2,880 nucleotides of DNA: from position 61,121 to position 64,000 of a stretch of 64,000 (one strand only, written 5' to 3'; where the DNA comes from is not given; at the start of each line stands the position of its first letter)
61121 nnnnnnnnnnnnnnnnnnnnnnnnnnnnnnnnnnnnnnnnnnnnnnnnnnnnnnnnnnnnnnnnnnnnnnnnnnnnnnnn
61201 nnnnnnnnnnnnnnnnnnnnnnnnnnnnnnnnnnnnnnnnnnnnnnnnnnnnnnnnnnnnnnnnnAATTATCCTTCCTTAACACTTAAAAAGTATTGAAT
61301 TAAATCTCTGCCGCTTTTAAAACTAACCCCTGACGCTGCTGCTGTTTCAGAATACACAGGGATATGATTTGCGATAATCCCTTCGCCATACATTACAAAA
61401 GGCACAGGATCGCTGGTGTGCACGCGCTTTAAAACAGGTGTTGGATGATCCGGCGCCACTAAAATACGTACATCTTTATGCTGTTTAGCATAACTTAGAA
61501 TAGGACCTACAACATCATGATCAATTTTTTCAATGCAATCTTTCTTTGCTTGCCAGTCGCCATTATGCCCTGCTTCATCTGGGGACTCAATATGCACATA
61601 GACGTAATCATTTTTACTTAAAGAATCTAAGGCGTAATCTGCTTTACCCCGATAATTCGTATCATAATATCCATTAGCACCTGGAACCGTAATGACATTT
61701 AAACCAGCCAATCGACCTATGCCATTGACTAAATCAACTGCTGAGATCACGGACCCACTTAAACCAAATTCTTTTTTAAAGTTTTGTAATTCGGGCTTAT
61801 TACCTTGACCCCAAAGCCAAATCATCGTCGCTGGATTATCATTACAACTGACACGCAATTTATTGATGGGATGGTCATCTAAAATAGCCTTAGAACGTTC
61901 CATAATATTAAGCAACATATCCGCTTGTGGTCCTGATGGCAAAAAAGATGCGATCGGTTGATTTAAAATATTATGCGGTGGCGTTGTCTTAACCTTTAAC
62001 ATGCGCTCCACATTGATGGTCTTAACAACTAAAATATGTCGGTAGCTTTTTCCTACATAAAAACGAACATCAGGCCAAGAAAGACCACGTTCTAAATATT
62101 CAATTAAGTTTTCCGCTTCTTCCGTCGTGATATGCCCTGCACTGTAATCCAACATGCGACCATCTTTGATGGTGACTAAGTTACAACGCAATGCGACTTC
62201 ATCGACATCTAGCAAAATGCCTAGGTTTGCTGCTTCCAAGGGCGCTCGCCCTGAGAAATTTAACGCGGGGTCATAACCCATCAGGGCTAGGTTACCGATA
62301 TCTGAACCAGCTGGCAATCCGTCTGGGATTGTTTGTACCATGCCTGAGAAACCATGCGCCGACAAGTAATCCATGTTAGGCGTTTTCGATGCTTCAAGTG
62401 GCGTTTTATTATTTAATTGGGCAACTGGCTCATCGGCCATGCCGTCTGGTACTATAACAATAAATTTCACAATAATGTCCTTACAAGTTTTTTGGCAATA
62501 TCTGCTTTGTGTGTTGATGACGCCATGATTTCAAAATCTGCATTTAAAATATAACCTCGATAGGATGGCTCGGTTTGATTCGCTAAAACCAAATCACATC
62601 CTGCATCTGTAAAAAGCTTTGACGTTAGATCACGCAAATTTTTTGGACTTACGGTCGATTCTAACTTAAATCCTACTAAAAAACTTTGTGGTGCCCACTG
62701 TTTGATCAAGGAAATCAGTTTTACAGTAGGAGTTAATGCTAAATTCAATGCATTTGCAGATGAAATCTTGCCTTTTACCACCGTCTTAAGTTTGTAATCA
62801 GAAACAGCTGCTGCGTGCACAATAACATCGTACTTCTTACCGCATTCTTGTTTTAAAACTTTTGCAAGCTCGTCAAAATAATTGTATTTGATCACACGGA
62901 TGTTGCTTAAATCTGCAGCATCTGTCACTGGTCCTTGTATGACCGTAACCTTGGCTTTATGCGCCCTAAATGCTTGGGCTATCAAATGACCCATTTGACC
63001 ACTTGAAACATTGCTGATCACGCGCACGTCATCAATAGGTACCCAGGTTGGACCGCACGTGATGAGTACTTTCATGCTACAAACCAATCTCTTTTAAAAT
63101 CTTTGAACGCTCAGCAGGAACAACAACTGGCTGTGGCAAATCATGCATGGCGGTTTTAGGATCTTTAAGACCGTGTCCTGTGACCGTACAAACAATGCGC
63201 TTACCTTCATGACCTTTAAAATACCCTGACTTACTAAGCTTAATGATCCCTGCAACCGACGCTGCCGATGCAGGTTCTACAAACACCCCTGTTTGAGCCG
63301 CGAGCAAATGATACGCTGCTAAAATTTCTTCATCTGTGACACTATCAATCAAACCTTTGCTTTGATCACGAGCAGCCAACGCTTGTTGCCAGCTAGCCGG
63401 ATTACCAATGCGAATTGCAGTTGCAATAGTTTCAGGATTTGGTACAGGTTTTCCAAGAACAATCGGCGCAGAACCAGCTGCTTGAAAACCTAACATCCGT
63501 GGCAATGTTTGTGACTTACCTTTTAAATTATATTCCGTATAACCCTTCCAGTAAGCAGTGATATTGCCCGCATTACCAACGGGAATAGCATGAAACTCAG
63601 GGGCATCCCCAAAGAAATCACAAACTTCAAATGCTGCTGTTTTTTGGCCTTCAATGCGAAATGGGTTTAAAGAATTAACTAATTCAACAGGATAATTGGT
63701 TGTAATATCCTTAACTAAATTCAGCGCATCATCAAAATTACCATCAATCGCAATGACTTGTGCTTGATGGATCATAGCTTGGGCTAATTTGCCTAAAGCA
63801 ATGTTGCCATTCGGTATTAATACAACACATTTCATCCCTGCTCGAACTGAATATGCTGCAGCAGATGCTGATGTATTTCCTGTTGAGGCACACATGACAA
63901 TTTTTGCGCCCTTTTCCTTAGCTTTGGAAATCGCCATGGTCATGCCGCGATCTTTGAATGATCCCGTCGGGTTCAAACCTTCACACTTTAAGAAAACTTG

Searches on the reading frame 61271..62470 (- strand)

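Call 69: search_protein_families(library=pfam, proteins=[window:61271-62470:-], max_evalue=0.001)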
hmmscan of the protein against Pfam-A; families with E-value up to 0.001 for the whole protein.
window:61271-62470:- (400 aa): 2 families
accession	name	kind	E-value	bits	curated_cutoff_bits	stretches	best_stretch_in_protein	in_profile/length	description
PF10143.14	PhosphMutase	-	1.3e-51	175.3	21.5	1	38-203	2-170/170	2,3-bisphosphoglycerate-independent phosphoglycerate mutase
PF01676.23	Metalloenzyme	-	2.4e-42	145.7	24.3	1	1-367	1-227/252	Metalloenzyme superfamily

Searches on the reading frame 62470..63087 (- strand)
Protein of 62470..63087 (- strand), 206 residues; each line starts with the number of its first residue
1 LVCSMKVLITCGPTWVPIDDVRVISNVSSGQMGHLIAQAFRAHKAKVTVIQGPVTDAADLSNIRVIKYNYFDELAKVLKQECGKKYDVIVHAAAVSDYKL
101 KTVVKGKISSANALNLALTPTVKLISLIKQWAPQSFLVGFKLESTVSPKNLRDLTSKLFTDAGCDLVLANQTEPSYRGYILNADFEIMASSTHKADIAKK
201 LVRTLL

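Call 69: search_protein_families(library=pfam, proteins=[window:62470-63087:-], max_evalue=0.001)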
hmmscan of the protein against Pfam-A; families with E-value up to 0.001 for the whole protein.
window:62470-63087:- (206 aa): 1 family
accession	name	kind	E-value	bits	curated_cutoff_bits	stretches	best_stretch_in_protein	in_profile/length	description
PF04127.22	DFP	-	8.3e-41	140.3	22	1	5-175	4-172/186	DNA/pantothenate metabolism flavoprotein C-terminal domain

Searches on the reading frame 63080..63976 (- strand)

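Call 69: search_protein_families(library=pfam, proteins=[window:63080-63976:-], max_evalue=0.001)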
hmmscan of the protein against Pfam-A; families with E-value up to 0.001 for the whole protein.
window:63080-63976:- (299 aa): 1 family
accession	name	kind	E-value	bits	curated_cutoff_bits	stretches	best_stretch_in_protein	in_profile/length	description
PF00291.31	PALP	-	4.1e-57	194.2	35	1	1-267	31-295/295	Pyridoxal-phosphate dependent enzyme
